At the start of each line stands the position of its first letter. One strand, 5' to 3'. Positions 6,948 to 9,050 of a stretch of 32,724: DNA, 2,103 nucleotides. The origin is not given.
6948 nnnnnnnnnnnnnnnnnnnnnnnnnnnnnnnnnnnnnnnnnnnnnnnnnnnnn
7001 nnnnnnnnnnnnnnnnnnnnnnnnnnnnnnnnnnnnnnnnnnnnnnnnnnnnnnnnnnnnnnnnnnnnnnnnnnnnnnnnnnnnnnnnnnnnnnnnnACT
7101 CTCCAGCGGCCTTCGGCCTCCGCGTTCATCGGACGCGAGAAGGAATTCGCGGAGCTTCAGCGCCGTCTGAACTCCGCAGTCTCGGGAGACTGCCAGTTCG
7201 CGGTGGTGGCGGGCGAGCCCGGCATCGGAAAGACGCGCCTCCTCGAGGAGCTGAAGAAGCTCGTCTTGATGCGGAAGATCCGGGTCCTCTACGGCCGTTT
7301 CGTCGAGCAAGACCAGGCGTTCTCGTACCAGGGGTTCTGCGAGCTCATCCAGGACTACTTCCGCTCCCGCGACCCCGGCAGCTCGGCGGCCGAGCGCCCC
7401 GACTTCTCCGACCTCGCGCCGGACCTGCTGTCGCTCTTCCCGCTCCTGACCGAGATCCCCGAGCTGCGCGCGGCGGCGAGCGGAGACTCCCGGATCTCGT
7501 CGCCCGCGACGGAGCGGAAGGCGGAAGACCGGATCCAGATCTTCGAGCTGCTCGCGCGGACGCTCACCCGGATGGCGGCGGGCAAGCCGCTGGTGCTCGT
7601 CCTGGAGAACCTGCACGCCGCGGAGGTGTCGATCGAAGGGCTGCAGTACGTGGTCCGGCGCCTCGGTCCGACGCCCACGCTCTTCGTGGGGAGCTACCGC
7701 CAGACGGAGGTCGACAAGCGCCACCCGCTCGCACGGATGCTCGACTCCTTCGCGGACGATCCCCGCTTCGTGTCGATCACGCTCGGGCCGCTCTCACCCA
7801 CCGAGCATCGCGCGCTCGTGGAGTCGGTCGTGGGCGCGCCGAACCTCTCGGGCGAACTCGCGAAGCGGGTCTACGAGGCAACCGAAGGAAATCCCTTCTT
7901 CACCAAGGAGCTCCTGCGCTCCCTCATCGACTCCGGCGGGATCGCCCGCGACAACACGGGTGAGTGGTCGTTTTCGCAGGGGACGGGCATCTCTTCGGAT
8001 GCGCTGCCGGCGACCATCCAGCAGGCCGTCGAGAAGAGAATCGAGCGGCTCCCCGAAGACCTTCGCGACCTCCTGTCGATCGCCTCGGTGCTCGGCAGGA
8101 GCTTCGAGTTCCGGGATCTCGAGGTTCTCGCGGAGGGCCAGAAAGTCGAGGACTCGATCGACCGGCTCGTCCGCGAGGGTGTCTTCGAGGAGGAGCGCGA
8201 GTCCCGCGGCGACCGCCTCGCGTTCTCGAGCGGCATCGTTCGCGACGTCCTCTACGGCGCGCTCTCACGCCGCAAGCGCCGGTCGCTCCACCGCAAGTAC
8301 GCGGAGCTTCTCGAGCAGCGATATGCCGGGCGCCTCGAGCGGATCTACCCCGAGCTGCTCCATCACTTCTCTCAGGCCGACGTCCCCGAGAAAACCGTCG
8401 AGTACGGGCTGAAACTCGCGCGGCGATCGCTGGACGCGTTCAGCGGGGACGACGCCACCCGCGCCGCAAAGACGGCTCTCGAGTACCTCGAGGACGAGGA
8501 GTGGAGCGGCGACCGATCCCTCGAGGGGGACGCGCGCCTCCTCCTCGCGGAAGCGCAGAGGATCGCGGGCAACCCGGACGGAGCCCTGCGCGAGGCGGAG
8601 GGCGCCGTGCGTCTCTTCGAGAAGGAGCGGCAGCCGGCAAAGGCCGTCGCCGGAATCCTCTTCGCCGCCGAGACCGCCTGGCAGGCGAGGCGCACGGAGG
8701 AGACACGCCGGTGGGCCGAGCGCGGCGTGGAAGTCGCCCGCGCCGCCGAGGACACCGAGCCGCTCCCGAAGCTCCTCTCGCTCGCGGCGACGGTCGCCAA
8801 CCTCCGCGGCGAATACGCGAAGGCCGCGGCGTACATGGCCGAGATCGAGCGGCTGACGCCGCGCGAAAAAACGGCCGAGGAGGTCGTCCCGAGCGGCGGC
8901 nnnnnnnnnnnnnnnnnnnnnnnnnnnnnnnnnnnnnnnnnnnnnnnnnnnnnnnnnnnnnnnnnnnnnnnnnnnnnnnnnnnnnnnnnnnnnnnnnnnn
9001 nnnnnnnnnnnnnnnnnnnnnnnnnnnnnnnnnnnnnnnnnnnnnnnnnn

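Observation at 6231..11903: Single-chain Ser/Thr kinase + STAND NTPase + TPR + two OppA/DppA-like binding domains, all apparently cytoplasmic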

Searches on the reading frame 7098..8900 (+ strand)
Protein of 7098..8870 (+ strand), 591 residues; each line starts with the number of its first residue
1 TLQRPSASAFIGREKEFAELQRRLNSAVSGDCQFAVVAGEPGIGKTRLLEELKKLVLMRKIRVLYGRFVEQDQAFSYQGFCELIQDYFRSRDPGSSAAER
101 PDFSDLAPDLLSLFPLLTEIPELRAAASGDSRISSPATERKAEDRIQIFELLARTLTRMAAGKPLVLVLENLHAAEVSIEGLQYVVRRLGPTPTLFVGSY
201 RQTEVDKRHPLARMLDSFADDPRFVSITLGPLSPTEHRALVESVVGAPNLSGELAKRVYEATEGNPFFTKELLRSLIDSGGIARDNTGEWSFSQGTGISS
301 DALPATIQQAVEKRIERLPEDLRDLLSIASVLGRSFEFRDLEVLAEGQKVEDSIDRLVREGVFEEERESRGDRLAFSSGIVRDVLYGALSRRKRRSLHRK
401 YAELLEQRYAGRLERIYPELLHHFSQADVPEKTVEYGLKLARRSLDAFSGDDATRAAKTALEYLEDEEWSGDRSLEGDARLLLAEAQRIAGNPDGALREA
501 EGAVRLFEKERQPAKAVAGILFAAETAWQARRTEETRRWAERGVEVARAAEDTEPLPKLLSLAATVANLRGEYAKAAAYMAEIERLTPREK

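Call 51: search_solved_structures(query=window:7098-8870:+, max_evalue=0.01)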
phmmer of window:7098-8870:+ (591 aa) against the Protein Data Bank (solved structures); distinct sequences matched with E-value up to 0.01: 0.

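Call 83: predict_structure(alignment_id=A3)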
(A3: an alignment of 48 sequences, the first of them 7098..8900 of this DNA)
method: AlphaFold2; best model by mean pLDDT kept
length: 601 residues; sequences in the alignment: 48
mean_pLDDT: 87.0   pTM: 0.71
mean pLDDT of the five models: 87.0, 85.2, 85.1, 84.8, 83.3
residues with pLDDT >= 90: 360; 70-90: 178; 50-70: 34; < 50: 29
segments of 3 or more residues with pLDDT < 50: 1-6, 130-142, 590-595
pLDDT, mean of each block of 10 residues (from residue 1): 48 92 94 94 90 92 90 77 91 56 88 88 77 39 76 94 93 90 94 95 83 91 94 92 86 89 90 88 86 73 81 84 92 91 83 87 72 83 90 95 94 93 95 97 95 96 91 95 97 96 96 95 97 95 94 92 95 95 78 51 39
secondary structure, 60 per line:
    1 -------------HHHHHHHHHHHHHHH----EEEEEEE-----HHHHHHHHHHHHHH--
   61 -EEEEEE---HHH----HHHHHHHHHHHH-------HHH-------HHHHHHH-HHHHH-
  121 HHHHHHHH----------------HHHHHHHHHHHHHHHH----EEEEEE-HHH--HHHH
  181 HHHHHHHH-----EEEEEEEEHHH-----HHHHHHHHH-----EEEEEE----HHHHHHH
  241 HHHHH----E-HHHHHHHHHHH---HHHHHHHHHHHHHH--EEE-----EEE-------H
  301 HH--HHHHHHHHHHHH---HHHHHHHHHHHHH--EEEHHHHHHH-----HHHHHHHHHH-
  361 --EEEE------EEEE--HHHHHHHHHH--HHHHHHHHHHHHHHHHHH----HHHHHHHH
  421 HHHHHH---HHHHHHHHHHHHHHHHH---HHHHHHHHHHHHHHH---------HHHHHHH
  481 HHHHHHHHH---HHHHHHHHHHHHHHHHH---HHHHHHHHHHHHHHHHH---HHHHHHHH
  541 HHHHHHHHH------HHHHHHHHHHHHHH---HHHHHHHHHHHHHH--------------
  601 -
elements in order: H14-28 E33-39 H45-58 E62-67 H78-89 H107-113 H115-119 H121-128 H145-160 E165-170 H177-188 E194-201 H210-218 E224-229 H234-245 H252-262 H266-279 E282-284 E290-292 H305-316 H320-332 E335-337 H338-344 H350-359 E363-366 E373-376 H379-388 H391-408 H413-426 H430-446 H450-464 H474-489 H493-509 H513-529 H533-549 H556-569 H573-586

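Call 85: fold_search(model_id=the predicted structure, library=pdb)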
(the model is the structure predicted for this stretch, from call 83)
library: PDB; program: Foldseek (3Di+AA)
matches with E <= 10: 1722; with E <= 0.001: 163
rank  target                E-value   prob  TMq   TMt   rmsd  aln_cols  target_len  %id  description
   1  6mfv_A                6.3e-14  1.00  0.26  0.25  28.2       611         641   13  Crystal structure of the Signal Transduction ATPase with Numerous Domains (STAND) protein with a tetratricopeptide rep (released 2019-02-20)
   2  8bob_C                1.6e-08  1.00  0.29  0.40  26.0       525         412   14  Structural basis for negative regulation of the maltose system (released 2023-10-18)
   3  5juy_A                2.0e-08  1.00  0.36  0.22  10.9       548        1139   14  Active human apoptosome with procaspase-9 (released 2016-10-19)
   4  5juy_B                2.8e-08  1.00  0.36  0.20  10.9       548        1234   14  Active human apoptosome with procaspase-9 (released 2016-10-19)
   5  9zjs_A                2.6e-07  1.00  0.21  0.13  24.6       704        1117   13  Human sterile alpha motif domain-containing protein 9 (SAMD9), asymmetric dimer "shell" shape (released 2026-02-25)
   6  2a5y_C                4.4e-07  1.00  0.35  0.52   9.2       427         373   15  Structure of a CED-4/CED-9 complex (released 2005-10-11)
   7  1fnn_A                5.1e-07  1.00  0.29  0.43  11.1       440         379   12  CRYSTAL STRUCTURE OF CDC6P FROM PYROBACULUM AEROPHILUM (released 2000-10-04)
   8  6j5t_C                5.8e-07  1.00  0.36  0.28   8.0       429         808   13  Reconstitution and structure of a plant NLR resistosome conferring immunity (released 2019-03-20)
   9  2fna_A                6.6e-07  1.00  0.36  0.57   7.3       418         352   15  Crystal structure of an archaeal aaa+ atpase (sso1545) from sulfolobus solfataricus p2 at 2.00 A resolution (released 2006-02-07)
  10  5jul_A                1.7e-06  1.00  0.41  0.23   9.0       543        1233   12  Near atomic structure of the Dark apoptosome (released 2017-02-22)
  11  7jk6_A                2.0e-06  1.00  0.27  0.40  12.8       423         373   13  Structure of Drosophila ORC in the active conformation (released 2020-09-09)
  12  6j6i_C                3.0e-06  1.00  0.38  0.30   6.7       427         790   13  Reconstitution and structure of a plant NLR resistosome conferring immunity (released 2019-03-20)
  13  2qby_A                3.8e-06  1.00  0.36  0.54   8.1       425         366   13  Crystal structure of a heterodimer of Cdc6/Orc1 initiators bound to origin DNA (from S. solfataricus) (released 2007-09-11)
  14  7xx2_A                4.1e-06  1.00  0.39  0.30   6.8       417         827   11  Cryo-EM structure of Sr35 resistosome induced by AvrSr35 R381A (released 2022-11-02)
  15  9h2l_A                4.5e-06  1.00  0.33  0.24   7.7       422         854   14  Cryo-EM structure of an octameric G10-resistosome from wheat (released 2025-09-24)
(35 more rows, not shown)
